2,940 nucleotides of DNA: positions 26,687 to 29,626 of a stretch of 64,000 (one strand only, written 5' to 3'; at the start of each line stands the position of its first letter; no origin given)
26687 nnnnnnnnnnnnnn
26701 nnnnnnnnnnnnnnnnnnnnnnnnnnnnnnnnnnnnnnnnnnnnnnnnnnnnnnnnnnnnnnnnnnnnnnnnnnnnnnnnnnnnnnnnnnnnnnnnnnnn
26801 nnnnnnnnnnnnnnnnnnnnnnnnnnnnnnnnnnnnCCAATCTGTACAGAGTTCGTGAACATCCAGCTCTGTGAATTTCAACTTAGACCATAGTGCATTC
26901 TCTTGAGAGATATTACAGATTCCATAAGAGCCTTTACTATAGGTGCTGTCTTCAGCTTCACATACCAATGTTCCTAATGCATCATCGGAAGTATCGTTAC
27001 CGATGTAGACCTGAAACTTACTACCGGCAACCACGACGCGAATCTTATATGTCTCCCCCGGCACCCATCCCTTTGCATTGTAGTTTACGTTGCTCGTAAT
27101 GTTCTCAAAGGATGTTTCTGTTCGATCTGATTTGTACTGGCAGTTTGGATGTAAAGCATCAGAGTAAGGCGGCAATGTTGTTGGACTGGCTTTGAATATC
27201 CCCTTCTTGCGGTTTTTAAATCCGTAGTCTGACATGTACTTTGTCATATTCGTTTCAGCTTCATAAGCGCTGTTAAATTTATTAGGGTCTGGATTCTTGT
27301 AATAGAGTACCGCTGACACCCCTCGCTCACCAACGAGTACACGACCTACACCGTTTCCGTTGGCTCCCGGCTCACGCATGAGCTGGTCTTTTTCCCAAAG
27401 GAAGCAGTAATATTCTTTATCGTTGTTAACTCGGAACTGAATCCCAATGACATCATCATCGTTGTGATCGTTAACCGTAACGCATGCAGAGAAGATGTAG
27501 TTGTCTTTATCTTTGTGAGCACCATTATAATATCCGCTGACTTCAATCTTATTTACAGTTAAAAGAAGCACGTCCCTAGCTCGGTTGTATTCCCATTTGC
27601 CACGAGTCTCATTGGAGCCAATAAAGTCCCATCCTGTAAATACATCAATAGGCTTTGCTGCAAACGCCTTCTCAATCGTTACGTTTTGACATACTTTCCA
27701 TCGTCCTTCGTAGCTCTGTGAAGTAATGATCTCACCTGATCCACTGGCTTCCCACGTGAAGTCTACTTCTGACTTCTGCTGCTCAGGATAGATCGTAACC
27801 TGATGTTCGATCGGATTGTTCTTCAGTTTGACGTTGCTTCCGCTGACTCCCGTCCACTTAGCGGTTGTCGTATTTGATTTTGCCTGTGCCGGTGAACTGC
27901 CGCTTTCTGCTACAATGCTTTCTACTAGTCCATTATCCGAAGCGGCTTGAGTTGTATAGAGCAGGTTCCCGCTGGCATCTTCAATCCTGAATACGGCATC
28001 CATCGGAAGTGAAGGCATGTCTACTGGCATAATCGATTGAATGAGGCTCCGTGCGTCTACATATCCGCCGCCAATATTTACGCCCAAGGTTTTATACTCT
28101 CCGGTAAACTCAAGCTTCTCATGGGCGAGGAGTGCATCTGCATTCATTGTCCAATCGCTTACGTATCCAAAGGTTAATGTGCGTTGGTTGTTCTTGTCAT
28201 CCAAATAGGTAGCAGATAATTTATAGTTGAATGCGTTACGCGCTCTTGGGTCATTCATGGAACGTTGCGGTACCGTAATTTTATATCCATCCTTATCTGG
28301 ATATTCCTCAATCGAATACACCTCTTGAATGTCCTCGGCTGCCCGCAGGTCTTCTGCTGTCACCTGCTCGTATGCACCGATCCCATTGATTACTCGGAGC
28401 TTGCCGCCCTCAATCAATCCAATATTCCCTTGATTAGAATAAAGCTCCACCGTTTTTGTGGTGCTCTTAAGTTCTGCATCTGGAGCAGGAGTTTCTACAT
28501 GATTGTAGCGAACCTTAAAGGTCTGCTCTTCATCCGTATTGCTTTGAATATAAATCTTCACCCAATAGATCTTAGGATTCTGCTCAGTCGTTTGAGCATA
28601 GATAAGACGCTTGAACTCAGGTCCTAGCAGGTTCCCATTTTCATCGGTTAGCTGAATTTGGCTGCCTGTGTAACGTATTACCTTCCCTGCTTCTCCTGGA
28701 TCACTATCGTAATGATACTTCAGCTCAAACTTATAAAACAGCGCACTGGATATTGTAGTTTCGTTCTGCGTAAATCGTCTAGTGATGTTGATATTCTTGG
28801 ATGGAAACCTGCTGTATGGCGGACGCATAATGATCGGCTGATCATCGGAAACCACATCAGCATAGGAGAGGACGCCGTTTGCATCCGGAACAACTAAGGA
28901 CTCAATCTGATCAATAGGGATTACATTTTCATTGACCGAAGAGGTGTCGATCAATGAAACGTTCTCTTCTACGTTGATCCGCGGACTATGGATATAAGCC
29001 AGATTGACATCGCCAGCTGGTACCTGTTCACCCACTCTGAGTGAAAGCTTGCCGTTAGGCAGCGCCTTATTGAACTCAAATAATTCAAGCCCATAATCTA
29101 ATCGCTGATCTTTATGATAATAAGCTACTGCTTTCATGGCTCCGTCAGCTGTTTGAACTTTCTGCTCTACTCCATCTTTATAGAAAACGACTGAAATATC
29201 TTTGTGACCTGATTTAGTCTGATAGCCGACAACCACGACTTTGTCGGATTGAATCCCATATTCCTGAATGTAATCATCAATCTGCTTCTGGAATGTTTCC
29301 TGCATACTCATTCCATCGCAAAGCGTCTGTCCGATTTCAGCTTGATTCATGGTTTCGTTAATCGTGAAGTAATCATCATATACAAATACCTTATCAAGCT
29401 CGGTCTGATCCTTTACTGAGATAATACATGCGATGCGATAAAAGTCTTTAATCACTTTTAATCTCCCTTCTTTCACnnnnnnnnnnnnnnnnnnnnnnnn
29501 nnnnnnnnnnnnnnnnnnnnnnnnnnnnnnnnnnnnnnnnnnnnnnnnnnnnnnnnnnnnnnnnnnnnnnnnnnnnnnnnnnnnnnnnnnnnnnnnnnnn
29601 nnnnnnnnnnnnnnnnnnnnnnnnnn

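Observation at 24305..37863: Two adjacent giant genes (2787 and 1723 aa) share a repeated lectin-like block; the larger carries PA14 and Big_2 domains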

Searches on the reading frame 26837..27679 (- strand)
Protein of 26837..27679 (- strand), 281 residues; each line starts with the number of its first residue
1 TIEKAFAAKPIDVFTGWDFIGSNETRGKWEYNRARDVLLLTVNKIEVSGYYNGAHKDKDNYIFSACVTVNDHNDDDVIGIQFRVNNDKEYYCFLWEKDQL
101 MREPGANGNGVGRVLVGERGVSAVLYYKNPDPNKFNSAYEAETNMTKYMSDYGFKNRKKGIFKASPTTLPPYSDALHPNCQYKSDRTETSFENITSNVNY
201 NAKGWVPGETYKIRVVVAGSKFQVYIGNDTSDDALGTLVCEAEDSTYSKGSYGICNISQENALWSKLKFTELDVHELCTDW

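Call 29: search_solved_structures(query=A1, max_evalue=1, show_alignments=2)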
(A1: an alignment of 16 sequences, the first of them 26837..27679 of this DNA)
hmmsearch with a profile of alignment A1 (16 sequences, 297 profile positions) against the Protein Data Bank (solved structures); distinct sequences matched with E-value up to 1: 7.
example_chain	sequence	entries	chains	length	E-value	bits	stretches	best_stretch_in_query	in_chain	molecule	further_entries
1ux6_A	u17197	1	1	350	3.7e-07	33.2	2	31-112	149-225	THROMBOSPONDIN-1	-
1yo8_A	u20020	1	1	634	9.3e-07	31.9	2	72-117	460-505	thrombospondin-2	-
2rhp_A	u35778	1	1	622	1.3e-06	31.4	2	72-117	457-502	Thrombospondin-2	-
3fby_A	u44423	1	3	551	1.8e-06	30.9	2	68-112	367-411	Cartilage oligomeric matrix protein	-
9qy3_A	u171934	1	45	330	0.049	16.4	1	231-287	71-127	Coat Protein (CP)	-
4azz_A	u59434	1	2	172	0.13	15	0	216-283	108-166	LEVANASE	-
4b1l_A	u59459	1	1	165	0.28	13.9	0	215-265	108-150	LEVANASE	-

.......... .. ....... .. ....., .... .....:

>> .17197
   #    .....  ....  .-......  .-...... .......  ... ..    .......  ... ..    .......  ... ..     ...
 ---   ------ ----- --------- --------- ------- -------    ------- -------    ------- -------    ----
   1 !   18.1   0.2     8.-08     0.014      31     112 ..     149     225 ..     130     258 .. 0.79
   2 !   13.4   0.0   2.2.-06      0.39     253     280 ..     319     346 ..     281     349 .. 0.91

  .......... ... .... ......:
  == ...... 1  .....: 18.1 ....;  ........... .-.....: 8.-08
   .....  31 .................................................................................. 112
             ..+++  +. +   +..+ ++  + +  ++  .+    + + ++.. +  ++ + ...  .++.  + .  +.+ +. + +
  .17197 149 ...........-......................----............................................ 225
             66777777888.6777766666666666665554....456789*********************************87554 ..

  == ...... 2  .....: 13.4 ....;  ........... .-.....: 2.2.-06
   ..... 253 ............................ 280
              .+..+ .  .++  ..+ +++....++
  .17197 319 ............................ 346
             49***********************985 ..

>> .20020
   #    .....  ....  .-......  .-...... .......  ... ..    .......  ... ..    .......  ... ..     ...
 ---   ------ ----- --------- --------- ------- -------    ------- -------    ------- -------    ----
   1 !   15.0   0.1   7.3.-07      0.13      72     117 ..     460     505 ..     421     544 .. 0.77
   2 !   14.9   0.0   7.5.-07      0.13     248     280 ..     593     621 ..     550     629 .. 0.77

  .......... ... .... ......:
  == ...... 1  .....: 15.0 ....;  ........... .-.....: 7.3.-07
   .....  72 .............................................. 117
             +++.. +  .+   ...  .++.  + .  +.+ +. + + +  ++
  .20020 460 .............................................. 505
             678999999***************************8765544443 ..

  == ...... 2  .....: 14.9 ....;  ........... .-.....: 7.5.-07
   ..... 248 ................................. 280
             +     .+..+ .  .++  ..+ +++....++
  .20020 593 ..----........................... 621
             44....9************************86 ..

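Call 38: predict_structure(alignment_id=A1)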
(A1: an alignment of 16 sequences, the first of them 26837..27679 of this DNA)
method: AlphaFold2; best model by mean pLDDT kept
length: 281 residues; sequences in the alignment: 16
mean_pLDDT: 86.5   pTM: 0.87
mean pLDDT of the five models: 86.5, 85.5, 85.4, 82.7, 82.5
residues with pLDDT >= 90: 156; 70-90: 90; 50-70: 29; < 50: 6
segments of 3 or more residues with pLDDT < 50: 1-4
pLDDT, mean of each block of 10 residues (from residue 1): 50 72 88 86 90 90 94 84 96 94 62 89 82 73 86 90 97 93 92 93 93 95 96 92 96 91 91 71 46
secondary structure, 60 per line:
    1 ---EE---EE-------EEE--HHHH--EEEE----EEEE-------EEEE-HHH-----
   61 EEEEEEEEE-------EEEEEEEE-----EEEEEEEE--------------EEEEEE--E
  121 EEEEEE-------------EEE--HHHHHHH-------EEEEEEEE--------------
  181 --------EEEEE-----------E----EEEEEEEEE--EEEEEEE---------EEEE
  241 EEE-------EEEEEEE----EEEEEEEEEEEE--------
elements in order: E18-20 H23-26 E29-32 E37-40 E48-51 E61-69 E77-84 E90-97 E112-117 E120-126 E140-142 H145-151 E159-166 E189-193 E210-218 E221-227 E237-243 E251-257 E262-273

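Call 41: fold_search(model_id=the predicted structure, library=pdb)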
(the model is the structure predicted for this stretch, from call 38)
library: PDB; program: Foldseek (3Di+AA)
matches with E <= 10: 1408; with E <= 0.001: 92
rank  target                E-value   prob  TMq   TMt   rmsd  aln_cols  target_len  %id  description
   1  1ux6                  6.0e-09  1.00  0.50  0.43   6.6       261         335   16  Structure of a thrombospondin C-terminal fragment reveals a novel calcium core in the type 3 repeats (released 2004-03-18)
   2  1yo8_A                7.4e-09  1.00  0.52  0.26   6.4       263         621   16  Structure of the C-terminal domain of human thrombospondin-2 (released 2005-09-27)
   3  2rhp_A                1.8e-08  1.00  0.53  0.26   6.4       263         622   16  The Thrombospondin-1 Polymorphism Asn700Ser Associated with Cornoary Artery Disease Causes Local and Long-Ranging Chan (released 2008-05-27)
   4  3fby_A                1.5e-07  1.00  0.51  0.29   6.0       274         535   14  The crystal structure of the signature domain of cartilage oligomeric matrix protein. (released 2009-06-23)
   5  1oq1_A                5.7e-06  1.00  0.44  0.54  12.0       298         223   11  Crystal Structure of Protein of Unknown Function with Galectin-like Fold from Bacillus subtilis (released 2003-09-23)
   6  1oq1_C                7.0e-06  1.00  0.44  0.54  13.0       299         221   11  Crystal Structure of Protein of Unknown Function with Galectin-like Fold from Bacillus subtilis (released 2003-09-23)
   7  1oq1_B                7.8e-06  1.00  0.41  0.51  11.3       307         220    9  Crystal Structure of Protein of Unknown Function with Galectin-like Fold from Bacillus subtilis (released 2003-09-23)
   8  4b1m_C                1.4e-05  1.00  0.44  0.72   4.8       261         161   13  CARBOHYDRATE BINDING MODULE CBM66 FROM BACILLUS SUBTILIS (released 2012-12-12)
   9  4b1m_B                1.4e-05  1.00  0.43  0.71   4.9       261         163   12  CARBOHYDRATE BINDING MODULE CBM66 FROM BACILLUS SUBTILIS (released 2012-12-12)
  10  2dur_A                2.6e-05  1.00  0.41  0.45  10.5       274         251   11  Crystal structure of VIP36 exoplasmic/lumenal domain, Ca2+/Man2-bound form (released 2007-07-24)
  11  4b1m_A                2.7e-05  1.00  0.45  0.73   4.3       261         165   13  CARBOHYDRATE BINDING MODULE CBM66 FROM BACILLUS SUBTILIS (released 2012-12-12)
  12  2duo_A                2.9e-05  1.00  0.45  0.50   9.3       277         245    9  Crystal structure of VIP36 exoplasmic/lumenal domain, Ca2+-bound form (released 2007-07-24)
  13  1r1z_A                3.5e-05  1.00  0.41  0.45  10.8       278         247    8  The Crystal structure of the Carbohydrate recognition domain of the glycoprotein sorting receptor p58/ERGIC-53 reveals (released 2003-12-16)
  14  2e6v_C                4.4e-05  1.00  0.44  0.51   9.6       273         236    9  Crystal structure of VIP36 exoplasmic/lumenal domain, Ca2+/Man3GlcNAc-bound form (released 2007-07-24)
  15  4azz_A                4.6e-05  1.00  0.45  0.74   4.2       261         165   13  Carbohydrate binding module CBM66 from Bacillus subtilis (released 2012-07-25)
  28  5ly8                  1.1e-04  1.00  0.39  0.46   8.2       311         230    9  Structure of the CBM2 module of Lactobacillus casei BL23 phage J-1 evolved Dit. (released 2017-03-22)
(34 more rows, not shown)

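Call 57: find_homologous_proteins(query=A1, max_evalue=0.001)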
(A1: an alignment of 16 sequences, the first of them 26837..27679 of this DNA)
Query A1 (16 sequences): 3030 candidates shared short words with the query, none scored E <= 0.001.

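Call 63: search_protein_representatives(alignment_id=A1)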
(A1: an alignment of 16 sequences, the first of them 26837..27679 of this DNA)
Query: 16 sequences, 297 profile positions. Proteins with E-value up to 0.001 (for the whole library): 822; up to 1e-10: 205; up to 1e-30: 35. The best 150 are listed.
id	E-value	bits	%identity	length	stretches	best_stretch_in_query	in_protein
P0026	1.2e-125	435.4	-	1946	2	1-296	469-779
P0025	2.6e-120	417.9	-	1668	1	1-297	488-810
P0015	8.0e-109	380.1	-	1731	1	1-297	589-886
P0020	2.4e-106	372.0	-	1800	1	1-297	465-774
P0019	8.6e-103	360.3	-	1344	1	2-296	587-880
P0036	1.8e-101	356.0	-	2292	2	7-297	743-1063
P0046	3.1e-92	325.7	-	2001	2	2-296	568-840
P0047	8.0e-92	324.3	-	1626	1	2-296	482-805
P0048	2.5e-84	299.7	-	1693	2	1-291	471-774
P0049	3.8e-77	276.1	-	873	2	1-296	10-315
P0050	6.8e-68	245.8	-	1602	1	2-294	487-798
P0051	2.5e-66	240.6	-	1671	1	34-291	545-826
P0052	1.0e-63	232.1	-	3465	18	69-115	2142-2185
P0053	3.0e-56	207.5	-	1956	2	36-296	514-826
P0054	3.6e-55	204.0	-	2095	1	2-293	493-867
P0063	1.0e-39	153.3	-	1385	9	67-115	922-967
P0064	2.6e-37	145.3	-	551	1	2-170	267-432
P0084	6.7e-26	107.9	-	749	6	33-115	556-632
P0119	3.9e-19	85.7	-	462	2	9-110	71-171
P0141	1.2e-15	74.2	-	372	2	24-112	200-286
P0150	3.2e-15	72.8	-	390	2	24-111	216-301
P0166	3.7e-14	69.3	-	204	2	25-111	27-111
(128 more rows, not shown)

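Call 64: search_protein_families(library=pfam, proteins=[P0052, P0063, P0084, P0119, P0141, P0166, P0150, P0064], max_evalue=0.001)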
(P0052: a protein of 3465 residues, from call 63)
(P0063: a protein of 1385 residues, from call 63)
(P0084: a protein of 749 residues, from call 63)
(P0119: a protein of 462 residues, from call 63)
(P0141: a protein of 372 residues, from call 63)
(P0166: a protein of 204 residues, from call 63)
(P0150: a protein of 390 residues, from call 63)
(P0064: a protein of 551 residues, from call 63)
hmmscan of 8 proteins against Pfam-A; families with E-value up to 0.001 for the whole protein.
P0052 (3465 aa): 8 families
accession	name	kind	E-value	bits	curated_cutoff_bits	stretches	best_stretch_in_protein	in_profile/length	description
PF06439.18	3keto-disac_hyd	-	8.5e-149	492.6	26.8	13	1900-2042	27-186/187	3-keto-disaccharide hydrolase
PF19763.6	DUF6250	-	4.2e-39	134.5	26.9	0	2397-2465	96-158/165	Domain of unknown function (DUF6250)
PF21708.4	Glyco_hydro_59_C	-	1.7e-32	113.2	27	1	2408-2476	104-173/175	Galactocerebrosidase, C-terminal lectin domain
PF13385.13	Laminin_G_3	-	3e-32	112.3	27.6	0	1932-2019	25-109/151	Concanavalin A-like lectin/glucanases superfamily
PF05735.19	TSP_C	-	6.9e-19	68.9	25.6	0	947-1015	12-81/198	Thrombospondin C-terminal region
PF17851.8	GH43_C2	-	2.3e-15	57.3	22.7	0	2573-2639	79-152/203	Beta xylosidase C-terminal Concanavalin A-like domain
PF20407.5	DUF1583_N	-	7.8e-15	55.4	22.9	0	382-432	88-139/150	Domain of unknown function (DUF1583_N)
PF02210.31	Laminin_G_2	-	4.4e-12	47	22.9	0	113-185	8-79/126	Laminin G domain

P0063 (1385 aa): 2 families
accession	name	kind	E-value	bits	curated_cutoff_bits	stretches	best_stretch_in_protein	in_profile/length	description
PF06439.18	3keto-disac_hyd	-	4.6e-35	121.8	26.8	3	680-847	12-183/187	3-keto-disaccharide hydrolase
PF05735.19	TSP_C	-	8.9e-16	58.7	25.6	0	1121-1149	40-68/198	Thrombospondin C-terminal region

P0084 (749 aa): 1 family
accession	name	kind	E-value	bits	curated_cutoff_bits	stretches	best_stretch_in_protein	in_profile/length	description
PF05735.19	TSP_C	-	3.9e-204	673.5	25.6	3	85-272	2-198/198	Thrombospondin C-terminal region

P0119 (462 aa): 1 family
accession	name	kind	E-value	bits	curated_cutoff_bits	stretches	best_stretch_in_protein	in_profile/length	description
PF05735.19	TSP_C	-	4.9e-05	23.6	25.6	0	135-174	37-75/198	Thrombospondin C-terminal region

P0141 (372 aa): 1 family
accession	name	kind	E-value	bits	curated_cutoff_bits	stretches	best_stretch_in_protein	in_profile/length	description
PF06439.18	3keto-disac_hyd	-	1.1e-06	29.3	26.8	1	202-349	13-157/187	3-keto-disaccharide hydrolase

P0166 (204 aa): 1 family
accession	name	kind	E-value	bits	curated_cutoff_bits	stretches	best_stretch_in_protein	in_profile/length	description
PF06439.18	3keto-disac_hyd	-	4e-05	24.2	26.8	1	69-198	50-184/187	3-keto-disaccharide hydrolase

P0150 (390 aa): 1 family
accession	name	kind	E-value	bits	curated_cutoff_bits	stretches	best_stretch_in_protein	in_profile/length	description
PF06439.18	3keto-disac_hyd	-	5.8e-07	30.2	26.8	1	217-369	12-167/187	3-keto-disaccharide hydrolase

P0064 (551 aa): 1 family
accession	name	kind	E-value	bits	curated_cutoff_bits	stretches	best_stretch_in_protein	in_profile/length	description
PF05735.19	TSP_C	-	0.00034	20.9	25.6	1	337-379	36-77/198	Thrombospondin C-terminal region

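Call 83: fold_search(model_id=the predicted structure, library=viral)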
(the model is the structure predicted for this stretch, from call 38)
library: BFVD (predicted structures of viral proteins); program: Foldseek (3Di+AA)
matches with E <= 10: 1102; with E <= 0.001: 69
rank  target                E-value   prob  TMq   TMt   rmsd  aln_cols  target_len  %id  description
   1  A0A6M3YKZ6            3.6e-08  1.00  0.51  0.18   4.5       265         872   12  (no name in the UniProt tables at hand)
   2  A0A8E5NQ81            1.5e-07  1.00  0.44  0.13  10.2       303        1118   12  (no name in the UniProt tables at hand)
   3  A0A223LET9            2.3e-07  1.00  0.52  0.24   6.2       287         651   17  Collagen-like domain containing protein [Bacillus phage PBS1]
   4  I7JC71                3.6e-07  1.00  0.41  0.42   8.6       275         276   15  Virion structural protein [Campylobacter phage CP21]
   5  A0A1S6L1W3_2          5.0e-07  1.00  0.49  0.18   6.4       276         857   15  (no name in the UniProt tables at hand)
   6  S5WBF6                8.0e-07  1.00  0.46  0.14   7.0       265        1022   14  PA14 domain-containing protein [Pseudomonas phage PaBG]
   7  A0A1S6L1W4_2          8.8e-07  1.00  0.50  0.18   5.1       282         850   16  (no name in the UniProt tables at hand)
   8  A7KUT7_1              1.5e-06  1.00  0.52  0.15   6.2       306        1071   13  (no name in the UniProt tables at hand)
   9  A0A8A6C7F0            2.5e-06  1.00  0.49  0.37   8.0       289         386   13  (no name in the UniProt tables at hand)
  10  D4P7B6                2.7e-06  1.00  0.45  0.25   6.0       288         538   10  Tail fiber protein [Rhodococcus phage ReqiPepy6]
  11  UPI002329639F         6.1e-06  1.00  0.47  0.62   4.3       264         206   10  (no name look-up for this kind of identifier)
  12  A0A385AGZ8            8.0e-06  1.00  0.37  0.19  11.4       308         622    8  Uncharacterized protein [Methanobacterium virus Drs3]
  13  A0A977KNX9            2.0e-05  1.00  0.48  0.15   5.4       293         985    8  (no name in the UniProt tables at hand)
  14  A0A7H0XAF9            2.0e-05  1.00  0.42  0.13  12.2       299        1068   12  (no name in the UniProt tables at hand)
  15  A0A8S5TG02            2.7e-05  1.00  0.43  0.16   9.4       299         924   12  Putative virion structural protein [Myoviridae sp. ctIty1]
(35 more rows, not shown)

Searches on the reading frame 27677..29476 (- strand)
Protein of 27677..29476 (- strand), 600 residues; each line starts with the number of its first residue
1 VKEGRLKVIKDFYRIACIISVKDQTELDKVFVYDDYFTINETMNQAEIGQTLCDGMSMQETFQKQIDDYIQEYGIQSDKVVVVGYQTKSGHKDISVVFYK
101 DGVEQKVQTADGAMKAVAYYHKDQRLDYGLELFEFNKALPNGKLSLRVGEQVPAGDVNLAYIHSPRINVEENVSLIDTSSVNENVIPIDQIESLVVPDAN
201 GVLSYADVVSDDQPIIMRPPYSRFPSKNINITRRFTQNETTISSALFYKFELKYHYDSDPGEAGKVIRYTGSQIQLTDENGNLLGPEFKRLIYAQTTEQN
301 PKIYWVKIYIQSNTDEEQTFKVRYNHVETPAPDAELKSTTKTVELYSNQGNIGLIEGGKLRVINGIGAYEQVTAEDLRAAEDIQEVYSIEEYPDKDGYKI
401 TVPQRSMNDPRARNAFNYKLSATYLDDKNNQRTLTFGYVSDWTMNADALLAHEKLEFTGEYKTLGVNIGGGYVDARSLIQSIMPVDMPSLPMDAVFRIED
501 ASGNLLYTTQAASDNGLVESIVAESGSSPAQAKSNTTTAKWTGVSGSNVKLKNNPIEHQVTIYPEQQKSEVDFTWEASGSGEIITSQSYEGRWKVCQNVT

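Call 40: search_protein_families(library=pfam, proteins=[window:27677-29476:-], max_evalue=5)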
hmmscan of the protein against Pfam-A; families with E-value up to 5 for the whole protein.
window:27677-29476:- (600 aa): 2 families
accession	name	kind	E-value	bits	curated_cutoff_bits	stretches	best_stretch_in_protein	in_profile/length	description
PF19875.4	DUF6348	-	0.04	14.3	27.7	1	292-337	128-174/195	Family of unknown function (DUF6348)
PF16146.10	DUF4854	-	0.4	11.5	28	1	29-92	35-96/102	Domain of unknown function (DUF4854)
